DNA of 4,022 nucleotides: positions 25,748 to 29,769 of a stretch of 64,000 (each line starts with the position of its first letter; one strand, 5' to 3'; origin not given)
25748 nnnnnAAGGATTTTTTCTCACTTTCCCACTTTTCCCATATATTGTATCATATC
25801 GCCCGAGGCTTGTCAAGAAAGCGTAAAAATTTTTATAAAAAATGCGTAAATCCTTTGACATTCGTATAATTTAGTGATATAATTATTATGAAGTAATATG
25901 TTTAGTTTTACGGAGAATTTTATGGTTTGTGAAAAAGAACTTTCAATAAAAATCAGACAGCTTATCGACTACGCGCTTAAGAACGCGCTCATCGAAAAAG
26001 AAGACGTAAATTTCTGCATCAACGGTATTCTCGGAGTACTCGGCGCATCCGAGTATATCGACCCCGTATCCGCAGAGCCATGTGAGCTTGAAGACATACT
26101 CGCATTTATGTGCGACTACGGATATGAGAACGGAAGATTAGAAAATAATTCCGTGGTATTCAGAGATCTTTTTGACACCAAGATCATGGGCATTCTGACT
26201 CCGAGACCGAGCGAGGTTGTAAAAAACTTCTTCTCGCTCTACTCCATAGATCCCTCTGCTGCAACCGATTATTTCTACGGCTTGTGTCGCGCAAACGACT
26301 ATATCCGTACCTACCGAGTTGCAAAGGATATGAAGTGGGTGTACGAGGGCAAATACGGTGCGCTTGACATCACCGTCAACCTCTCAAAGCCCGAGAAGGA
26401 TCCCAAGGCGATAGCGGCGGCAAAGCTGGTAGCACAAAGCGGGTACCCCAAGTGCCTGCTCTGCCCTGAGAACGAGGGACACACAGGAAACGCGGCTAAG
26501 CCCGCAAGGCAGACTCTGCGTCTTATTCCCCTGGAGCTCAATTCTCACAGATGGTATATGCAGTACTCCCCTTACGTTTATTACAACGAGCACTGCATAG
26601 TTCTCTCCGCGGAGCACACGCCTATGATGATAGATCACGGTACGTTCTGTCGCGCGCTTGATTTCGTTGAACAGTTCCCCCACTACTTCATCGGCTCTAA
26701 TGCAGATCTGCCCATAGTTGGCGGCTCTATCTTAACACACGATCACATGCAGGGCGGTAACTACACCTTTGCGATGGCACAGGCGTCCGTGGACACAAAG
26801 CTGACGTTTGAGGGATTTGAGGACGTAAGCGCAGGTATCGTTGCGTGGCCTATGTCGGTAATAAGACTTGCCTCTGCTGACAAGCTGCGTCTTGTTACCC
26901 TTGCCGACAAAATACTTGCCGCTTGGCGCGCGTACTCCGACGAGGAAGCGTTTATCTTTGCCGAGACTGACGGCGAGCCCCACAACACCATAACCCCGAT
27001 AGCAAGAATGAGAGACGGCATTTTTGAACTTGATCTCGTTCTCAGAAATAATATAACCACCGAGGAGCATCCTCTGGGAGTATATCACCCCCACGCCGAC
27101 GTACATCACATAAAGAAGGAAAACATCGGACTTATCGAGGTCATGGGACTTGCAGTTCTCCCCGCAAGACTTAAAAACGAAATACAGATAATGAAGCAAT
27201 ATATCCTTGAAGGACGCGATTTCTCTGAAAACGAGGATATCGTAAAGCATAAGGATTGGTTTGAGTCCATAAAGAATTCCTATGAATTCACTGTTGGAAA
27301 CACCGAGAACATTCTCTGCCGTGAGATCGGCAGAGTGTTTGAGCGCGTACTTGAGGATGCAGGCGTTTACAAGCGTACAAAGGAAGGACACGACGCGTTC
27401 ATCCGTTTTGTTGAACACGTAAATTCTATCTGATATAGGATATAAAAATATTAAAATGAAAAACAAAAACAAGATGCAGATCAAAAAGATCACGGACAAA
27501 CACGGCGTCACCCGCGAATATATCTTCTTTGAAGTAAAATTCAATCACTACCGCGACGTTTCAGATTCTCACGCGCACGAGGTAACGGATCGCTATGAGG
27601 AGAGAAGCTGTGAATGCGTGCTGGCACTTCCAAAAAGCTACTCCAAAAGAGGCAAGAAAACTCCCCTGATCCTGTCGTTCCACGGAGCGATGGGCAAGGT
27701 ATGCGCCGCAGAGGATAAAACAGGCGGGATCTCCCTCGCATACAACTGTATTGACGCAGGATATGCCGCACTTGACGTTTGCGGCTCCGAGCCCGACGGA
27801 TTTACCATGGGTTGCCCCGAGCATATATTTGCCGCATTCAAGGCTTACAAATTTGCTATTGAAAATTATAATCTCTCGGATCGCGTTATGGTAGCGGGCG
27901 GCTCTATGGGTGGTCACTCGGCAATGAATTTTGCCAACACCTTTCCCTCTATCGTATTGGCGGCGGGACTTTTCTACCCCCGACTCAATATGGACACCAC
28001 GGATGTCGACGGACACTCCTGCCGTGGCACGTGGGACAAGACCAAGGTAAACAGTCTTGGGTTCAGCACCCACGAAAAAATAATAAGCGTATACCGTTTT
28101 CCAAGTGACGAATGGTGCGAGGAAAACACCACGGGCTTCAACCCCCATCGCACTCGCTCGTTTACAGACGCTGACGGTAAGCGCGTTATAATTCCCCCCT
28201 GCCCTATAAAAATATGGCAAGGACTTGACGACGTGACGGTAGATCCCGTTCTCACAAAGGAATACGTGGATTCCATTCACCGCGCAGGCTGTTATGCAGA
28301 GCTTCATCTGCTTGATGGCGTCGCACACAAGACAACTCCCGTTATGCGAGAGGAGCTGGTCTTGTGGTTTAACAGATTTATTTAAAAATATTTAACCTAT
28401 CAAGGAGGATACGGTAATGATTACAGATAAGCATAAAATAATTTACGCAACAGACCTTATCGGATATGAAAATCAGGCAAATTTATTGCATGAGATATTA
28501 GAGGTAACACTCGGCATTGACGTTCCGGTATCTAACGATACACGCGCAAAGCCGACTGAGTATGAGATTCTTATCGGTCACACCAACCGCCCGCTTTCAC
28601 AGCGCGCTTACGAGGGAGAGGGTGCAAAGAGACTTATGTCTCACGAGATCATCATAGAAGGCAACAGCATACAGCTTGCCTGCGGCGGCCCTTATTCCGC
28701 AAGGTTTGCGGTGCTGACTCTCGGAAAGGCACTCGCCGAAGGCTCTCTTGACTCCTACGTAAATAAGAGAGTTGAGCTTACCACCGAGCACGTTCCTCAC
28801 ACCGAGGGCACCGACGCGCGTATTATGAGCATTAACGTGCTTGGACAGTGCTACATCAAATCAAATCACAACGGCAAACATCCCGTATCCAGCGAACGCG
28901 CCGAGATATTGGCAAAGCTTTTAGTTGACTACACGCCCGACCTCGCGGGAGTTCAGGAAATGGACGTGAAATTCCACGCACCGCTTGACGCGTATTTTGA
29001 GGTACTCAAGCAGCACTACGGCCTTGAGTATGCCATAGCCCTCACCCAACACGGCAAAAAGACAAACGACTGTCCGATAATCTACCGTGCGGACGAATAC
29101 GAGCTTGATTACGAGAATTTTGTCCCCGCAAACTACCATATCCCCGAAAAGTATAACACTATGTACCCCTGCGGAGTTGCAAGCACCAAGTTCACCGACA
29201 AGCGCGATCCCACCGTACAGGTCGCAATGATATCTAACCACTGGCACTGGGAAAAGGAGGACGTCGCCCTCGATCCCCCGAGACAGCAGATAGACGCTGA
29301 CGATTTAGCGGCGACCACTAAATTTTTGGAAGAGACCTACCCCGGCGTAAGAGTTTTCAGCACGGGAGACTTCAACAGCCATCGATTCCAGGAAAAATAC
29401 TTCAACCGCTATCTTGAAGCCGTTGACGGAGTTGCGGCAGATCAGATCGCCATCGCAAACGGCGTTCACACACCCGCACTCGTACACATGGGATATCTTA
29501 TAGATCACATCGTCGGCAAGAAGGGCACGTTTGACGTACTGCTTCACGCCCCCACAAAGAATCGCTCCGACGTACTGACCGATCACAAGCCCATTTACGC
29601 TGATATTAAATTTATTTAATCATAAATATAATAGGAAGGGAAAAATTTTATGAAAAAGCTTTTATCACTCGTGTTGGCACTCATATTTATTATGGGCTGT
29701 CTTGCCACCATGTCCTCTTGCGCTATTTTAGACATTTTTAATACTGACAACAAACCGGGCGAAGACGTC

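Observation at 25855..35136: Single operon: orphan galT, an alpha/beta hydrolase and four tandem paralogues of an undescribed domain architecture (duplicated alpha/beta modules fused to an EEP phosphoesterase)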

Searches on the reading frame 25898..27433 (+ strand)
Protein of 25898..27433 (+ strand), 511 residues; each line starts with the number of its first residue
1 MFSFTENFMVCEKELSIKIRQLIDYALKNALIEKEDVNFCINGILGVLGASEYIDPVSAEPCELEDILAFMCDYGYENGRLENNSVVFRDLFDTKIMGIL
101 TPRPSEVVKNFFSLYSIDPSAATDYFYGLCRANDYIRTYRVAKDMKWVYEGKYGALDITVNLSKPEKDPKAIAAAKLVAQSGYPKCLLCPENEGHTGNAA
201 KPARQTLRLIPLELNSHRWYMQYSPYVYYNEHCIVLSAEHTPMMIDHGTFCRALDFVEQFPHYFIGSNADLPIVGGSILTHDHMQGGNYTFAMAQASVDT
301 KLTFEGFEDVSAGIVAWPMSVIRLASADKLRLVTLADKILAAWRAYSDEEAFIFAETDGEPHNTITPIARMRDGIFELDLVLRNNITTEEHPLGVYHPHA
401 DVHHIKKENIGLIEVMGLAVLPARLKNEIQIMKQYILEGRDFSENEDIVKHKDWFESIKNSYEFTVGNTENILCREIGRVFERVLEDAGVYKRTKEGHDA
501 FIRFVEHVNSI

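Call 3: search_protein_families(library=pfam, proteins=[window:25898-27433:+], max_evalue=0.1)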
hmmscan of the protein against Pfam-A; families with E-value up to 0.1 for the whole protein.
window:25898-27433:+ (511 aa): 3 families
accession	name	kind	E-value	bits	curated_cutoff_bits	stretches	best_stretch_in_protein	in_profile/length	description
PF01087.27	GalP_UDP_transf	-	1.7e-30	107.2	22.1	1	73-242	34-184/184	Galactose-1-phosphate uridyl transferase, N-terminal domain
PF02744.22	GalP_UDP_tr_C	-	5.4e-26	91.7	29.2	1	258-438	3-154/165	Galactose-1-phosphate uridyl transferase, C-terminal domain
PF16269.10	DUF4922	-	0.094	13.1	23.6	0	185-287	59-145/146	Domain of unknown function (DUF4922)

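Call 4: search_protein_families(library=ncbifam, proteins=[window:25898-27433:+], max_evalue=0.1)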
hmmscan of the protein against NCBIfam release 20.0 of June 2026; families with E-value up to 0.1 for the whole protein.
window:25898-27433:+ (511 aa): 12 families
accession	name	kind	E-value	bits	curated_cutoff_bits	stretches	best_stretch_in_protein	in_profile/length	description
NF003629.0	PRK05270.1-2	subfamily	1.2e-222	740.3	628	1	14-509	3-505/508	UDP-glucose--hexose-1-phosphate uridylyltransferase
TIGR01239.1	galT_2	equivalog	1.3e-196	654.5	650.15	1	19-508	2-489/489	UDP-glucose--hexose-1-phosphate uridylyltransferase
NF003631.0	PRK05270.1-5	subfamily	4e-185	616.5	765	1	20-509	7-490/493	UDP-glucose--hexose-1-phosphate uridylyltransferase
NF003633.0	PRK05270.2-2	subfamily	7.3e-184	612.5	721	1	18-509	7-495/497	UDP-glucose--hexose-1-phosphate uridylyltransferase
NF003630.0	PRK05270.1-3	equivalog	2.3e-167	557.9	769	1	32-508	18-486/487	UDP-glucose--hexose-1-phosphate uridylyltransferase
NF003628.0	PRK05270.1-1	equivalog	8.8e-154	513.1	1021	1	83-509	65-489/493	UDP-glucose--hexose-1-phosphate uridylyltransferase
NF003634.0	PRK05270.2-3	equivalog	7.6e-152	506.7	1021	1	18-509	6-492/493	UDP-glucose--hexose-1-phosphate uridylyltransferase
NF003635.0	PRK05270.2-5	subfamily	1.1e-146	489.7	905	1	28-508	16-498/499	UDP-glucose--hexose-1-phosphate uridylyltransferase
NF003636.0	PRK05270.3-1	equivalog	1.1e-109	367.5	1223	2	93-433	108-462/560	UDP-glucose--hexose-1-phosphate uridylyltransferase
NF003638.0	PRK05270.3-3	equivalog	1.9e-100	336.9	1021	2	180-433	122-380/476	UDP-glucose--hexose-1-phosphate uridylyltransferase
NF003632.0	PRK05270.2-1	equivalog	3.4e-96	322.8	865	1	92-501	104-506/515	UDP-glucose--hexose-1-phosphate uridylyltransferase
NF003637.0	PRK05270.3-2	equivalog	9.5e-29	100.4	860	1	88-345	75-315/404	UDP-glucose--hexose-1-phosphate uridylyltransferase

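Call 76: search_solved_structures(query=window:25922-27433:+, max_evalue=0.001)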
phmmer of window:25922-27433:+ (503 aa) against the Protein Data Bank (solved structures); distinct sequences matched with E-value up to 0.001: 0.

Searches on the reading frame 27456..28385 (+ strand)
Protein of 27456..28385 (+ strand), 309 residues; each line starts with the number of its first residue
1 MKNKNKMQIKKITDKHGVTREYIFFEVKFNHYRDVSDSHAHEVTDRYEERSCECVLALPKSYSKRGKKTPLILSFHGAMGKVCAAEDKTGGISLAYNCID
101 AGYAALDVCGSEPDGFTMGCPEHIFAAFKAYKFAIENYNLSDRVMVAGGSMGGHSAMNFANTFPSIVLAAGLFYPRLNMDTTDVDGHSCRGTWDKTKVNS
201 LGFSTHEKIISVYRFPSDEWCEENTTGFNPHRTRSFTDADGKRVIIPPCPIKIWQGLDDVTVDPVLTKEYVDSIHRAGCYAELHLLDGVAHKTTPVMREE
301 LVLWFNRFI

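Call 3: search_protein_families(library=pfam, proteins=[window:27456-28385:+], max_evalue=0.1)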
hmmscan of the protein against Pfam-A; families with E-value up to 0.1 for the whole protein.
window:27456-28385:+ (309 aa): 5 families
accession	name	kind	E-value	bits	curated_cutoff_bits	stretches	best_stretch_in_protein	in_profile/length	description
PF00756.26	Esterase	-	0.00012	22.4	22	1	137-190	109-154/251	Putative esterase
PF12146.15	Hydrolase_4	-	0.0014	18.4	27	1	135-293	70-234/239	Serine aminopeptidase, S33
PF09994.14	T6SS_Tle1-like_cat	-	0.0067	16.2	27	0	128-160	82-114/287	T6SS, Phospholipase effector Tle1-like, catalytic domain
PF00326.27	Peptidase_S9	-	0.0068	16.4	22.6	0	132-184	53-110/213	Prolyl oligopeptidase family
PF01738.24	DLH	-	0.048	13.7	21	0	136-180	91-135/217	Dienelactone hydrolase family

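Call 4: search_protein_families(library=ncbifam, proteins=[window:27456-28385:+], max_evalue=0.1)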
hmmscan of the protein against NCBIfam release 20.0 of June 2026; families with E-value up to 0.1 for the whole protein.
window:27456-28385:+ (309 aa): 7 families
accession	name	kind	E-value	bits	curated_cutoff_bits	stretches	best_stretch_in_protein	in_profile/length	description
NF050058.1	e_dPHAscl_type1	hypoth_equivalog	6.9e-06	25.7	150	1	135-172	96-134/276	extracellular catalytic domain type 1 short-chain-length polyhydroxyalkanoate depolymerase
NF007857.0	PRK10566.1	equivalog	7.4e-05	22.7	201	1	133-172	98-137/249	esterase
NF052620.1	AryltfaseLP1002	equivalog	0.0021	17.5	300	0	132-168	95-132/265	lp_1002 family arylesterase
NF050057.1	e_dPHAmcl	equivalog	0.011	15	270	1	249-307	192-250/252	extracellular medium-chain-length polyhydroxyalkanoate depolymerase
TIGR01392.2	MetX_acetyl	equivalog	0.013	14.6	500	1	129-167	115-153/351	homoserine O-acetyltransferase MetX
NF001209.0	PRK00175.1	equivalog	0.03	13.1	331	1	131-169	137-175/381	homoserine O-acetyltransferase MetX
NF005757.0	PRK07581.1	subfamily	0.08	11.8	332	0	135-168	117-150/339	hypothetical protein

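Call 28: search_solved_structures(query=window:27456-28385:+, max_evalue=1)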
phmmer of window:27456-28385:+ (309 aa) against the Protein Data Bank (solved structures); distinct sequences matched with E-value up to 1: 8.
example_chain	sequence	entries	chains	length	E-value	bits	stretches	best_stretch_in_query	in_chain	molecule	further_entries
5jd6_A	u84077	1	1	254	0.042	16.6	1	61-261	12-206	MGS-MChE2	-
7q4h_A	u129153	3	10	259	0.084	15.6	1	55-180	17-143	Hydrolase_4 domain-containing protein | Serine aminopeptidase S33 domain-containing protein | Prolyl oligopeptidase family protein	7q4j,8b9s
3wyd_A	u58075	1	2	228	0.13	15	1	56-169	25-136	LC-Est1C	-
9xv7_A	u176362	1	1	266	0.56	12.9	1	142-196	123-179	C3 cluster PET hydrolase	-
9bd4_A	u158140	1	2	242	0.65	12.7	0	126-170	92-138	Esterase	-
2q3l_A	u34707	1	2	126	0.73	12.5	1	170-238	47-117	Uncharacterized protein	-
2ook_A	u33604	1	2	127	0.74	12.5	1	177-240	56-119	Hypothetical protein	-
2pl5_A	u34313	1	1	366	0.78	12.4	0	127-166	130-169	Homoserine O-acetyltransferase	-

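Call 56: find_homologous_proteins(query=window:27456-28385:+)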
Query window:27456-28385:+ (309 aa): 369 proteins with E <= 0.001 among 1162 candidates; the best 120 are listed.
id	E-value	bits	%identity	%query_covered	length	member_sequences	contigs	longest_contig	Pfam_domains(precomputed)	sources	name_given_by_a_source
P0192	5.2e-209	711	97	100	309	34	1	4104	-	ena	-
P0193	8.1e-181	619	83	99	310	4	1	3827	-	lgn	-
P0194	9.7e-178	608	81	100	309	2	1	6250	-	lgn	-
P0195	2.8e-177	607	81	100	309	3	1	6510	-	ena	-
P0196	4.7e-170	583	78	100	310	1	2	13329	-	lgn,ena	-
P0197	6.0e-170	583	77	99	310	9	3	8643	-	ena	-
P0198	2.9e-164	564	73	100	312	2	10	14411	-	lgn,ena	-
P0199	5.9e-163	560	75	99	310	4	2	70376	-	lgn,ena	-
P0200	1.6e-141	490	70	94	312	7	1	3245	PF12146.16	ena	-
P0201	1.6e-138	480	65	98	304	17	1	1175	-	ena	-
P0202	5.5e-137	475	65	98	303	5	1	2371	-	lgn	-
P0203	1.8e-136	473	67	94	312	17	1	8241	-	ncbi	-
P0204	5.2e-136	471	65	98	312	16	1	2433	PF00326.28,PF12146.16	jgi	jgi:pimeloyl-ACP methyl ester carboxylesterase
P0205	4.0e-135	468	67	94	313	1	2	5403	-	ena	-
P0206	4.0e-135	468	62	100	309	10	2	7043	PF00561.27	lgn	-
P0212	5.2e-134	465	65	94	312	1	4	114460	PF00756.27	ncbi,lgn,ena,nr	ncbi:MAG: alpha/beta hydrolase [Clostridia bacterium]|nr:alpha/beta hydrolase [Clostridia bacterium]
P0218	1.8e-133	463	63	98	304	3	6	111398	-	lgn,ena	-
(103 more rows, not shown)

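Call 57: find_encoding_contigs(protein=P0199, flank=8000, max_places=2)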
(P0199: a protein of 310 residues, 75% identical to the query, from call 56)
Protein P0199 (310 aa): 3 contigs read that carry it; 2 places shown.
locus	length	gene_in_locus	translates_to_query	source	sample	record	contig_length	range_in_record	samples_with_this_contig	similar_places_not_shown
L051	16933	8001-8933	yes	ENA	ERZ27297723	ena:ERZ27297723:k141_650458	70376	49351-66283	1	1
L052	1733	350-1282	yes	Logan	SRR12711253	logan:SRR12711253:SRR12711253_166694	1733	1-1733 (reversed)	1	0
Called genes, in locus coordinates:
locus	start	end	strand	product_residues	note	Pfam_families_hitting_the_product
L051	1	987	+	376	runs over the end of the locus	PF00465:Fe-ADH, PF13685:Fe-ADH_2, PF01761:DHQ_synthase, PF24621:DHQS_C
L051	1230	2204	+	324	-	PF01264:Chorismate_synt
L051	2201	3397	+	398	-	PF07690:MFS_1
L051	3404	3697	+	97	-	PF01817:CM_2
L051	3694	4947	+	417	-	PF08501:Shikimate_dh_N, PF18317:SDH_C (weak), PF01202:SKI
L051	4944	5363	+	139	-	PF01220:DHquinase_II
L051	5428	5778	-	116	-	-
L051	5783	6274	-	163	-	PF09148:DUF1934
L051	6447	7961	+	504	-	PF01087:GalP_UDP_transf, PF02744:GalP_UDP_tr_C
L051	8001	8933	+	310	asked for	-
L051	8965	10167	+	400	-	-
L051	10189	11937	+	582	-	-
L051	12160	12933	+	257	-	PF00072:Response_reg, PF08769:Spo0A_C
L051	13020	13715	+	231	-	-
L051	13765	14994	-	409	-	PF16491:Peptidase_M48_N, PF01435:Peptidase_M48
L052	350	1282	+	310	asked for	-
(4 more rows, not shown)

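Call 58: find_encoding_contigs(protein=P0212, flank=8000, max_places=2)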
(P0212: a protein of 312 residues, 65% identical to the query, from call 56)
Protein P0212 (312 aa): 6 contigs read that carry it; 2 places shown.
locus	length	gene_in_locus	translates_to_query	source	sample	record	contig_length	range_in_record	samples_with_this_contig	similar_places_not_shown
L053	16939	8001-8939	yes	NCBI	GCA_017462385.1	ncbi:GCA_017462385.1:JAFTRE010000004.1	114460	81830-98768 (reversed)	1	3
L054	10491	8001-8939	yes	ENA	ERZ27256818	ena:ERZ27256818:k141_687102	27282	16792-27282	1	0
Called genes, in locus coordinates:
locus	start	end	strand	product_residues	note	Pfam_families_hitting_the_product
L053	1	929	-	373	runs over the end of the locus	-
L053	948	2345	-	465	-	PF03062:MBOAT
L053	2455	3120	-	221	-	-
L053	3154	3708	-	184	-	-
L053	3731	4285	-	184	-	PF04542:Sigma70_r2, PF04545:Sigma70_r4 (weak), PF08281:Sigma70_r4_2 (weak)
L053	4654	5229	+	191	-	PF02659:Mntp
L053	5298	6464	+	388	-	PF21252:Glyco_hydro_109_C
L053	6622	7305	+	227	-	PF00027:cNMP_binding, PF13545:HTH_Crp_2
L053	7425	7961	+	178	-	PF01741:MscL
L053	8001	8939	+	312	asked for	PF00756:Esterase (faint)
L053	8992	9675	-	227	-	PF00923:TAL_FSA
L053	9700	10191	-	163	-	PF04073:tRNA_edit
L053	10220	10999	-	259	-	PF00702:Hydrolase, PF13344:Hydrolase_6, PF13419:HAD_2 (weak), PF13242:Hydrolase_like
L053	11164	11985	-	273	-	PF12730:ABC2_membrane_4 (weak)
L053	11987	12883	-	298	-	PF00005:ABC_tran, PF13304:AAA_21 (weak)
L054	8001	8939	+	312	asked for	PF00756:Esterase (faint)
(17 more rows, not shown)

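Call 59: find_encoding_contigs(protein=P0218, flank=8000, max_places=2)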
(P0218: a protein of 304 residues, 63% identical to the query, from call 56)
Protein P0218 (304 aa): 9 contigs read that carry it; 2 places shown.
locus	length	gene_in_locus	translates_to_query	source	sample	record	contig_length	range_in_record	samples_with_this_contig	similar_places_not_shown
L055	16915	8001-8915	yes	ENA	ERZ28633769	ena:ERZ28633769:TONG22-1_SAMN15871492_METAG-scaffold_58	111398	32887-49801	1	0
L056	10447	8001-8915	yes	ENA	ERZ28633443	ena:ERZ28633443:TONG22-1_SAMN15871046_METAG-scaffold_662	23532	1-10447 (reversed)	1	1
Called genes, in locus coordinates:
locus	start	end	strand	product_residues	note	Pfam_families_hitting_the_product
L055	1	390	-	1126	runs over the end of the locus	PF03372:Exo_endo_phos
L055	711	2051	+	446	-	PF17820:PDZ_6, PF19238:Radical_SAM_2, PF04055:Radical_SAM (weak), PF04459:DUF512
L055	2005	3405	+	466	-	PF00009:GTP_EFTU, PF01926:MMR_HSR1, PF02421:FeoB_N, PF04548:AIG1 (weak), PF00009:GTP_EFTU, PF01926:MMR_HSR1, PF02421:FeoB_N, PF14714:KH_dom-like, +6 more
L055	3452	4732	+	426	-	PF01018:GTP1_OBG, PF02421:FeoB_N (weak), PF00071:Ras (faint), PF01926:MMR_HSR1, PF09269:DUF1967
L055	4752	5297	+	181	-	PF00719:Pyrophosphatase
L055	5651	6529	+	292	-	PF00398:RrnaAD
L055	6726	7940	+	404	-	PF00871:Acetate_kinase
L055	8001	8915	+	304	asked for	-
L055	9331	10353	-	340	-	PF03547:Mem_trans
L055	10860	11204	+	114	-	PF05635:23S_rRNA_IVP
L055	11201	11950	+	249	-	PF11667:DUF3267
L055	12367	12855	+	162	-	-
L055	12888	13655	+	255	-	-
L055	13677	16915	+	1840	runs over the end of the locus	PF02415:Chlam_PMP (faint)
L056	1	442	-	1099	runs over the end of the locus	PF03372:Exo_endo_phos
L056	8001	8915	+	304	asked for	-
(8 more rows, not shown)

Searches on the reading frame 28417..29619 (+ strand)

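Call 3: search_protein_families(library=pfam, proteins=[window:28417-29619:+], max_evalue=0.1)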
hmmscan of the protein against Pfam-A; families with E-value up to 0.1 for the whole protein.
window:28417-29619:+ (400 aa): 1 family
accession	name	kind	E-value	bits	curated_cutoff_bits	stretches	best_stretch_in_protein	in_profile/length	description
PF03372.29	Exo_endo_phos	-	0.09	13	24.5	0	137-208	1-56/225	Endonuclease/Exonuclease/phosphatase family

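Call 4: search_protein_families(library=ncbifam, proteins=[window:28417-29619:+], max_evalue=0.1)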
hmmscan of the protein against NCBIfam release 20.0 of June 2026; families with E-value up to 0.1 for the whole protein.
window:28417-29619:+ (400 aa): 0 families
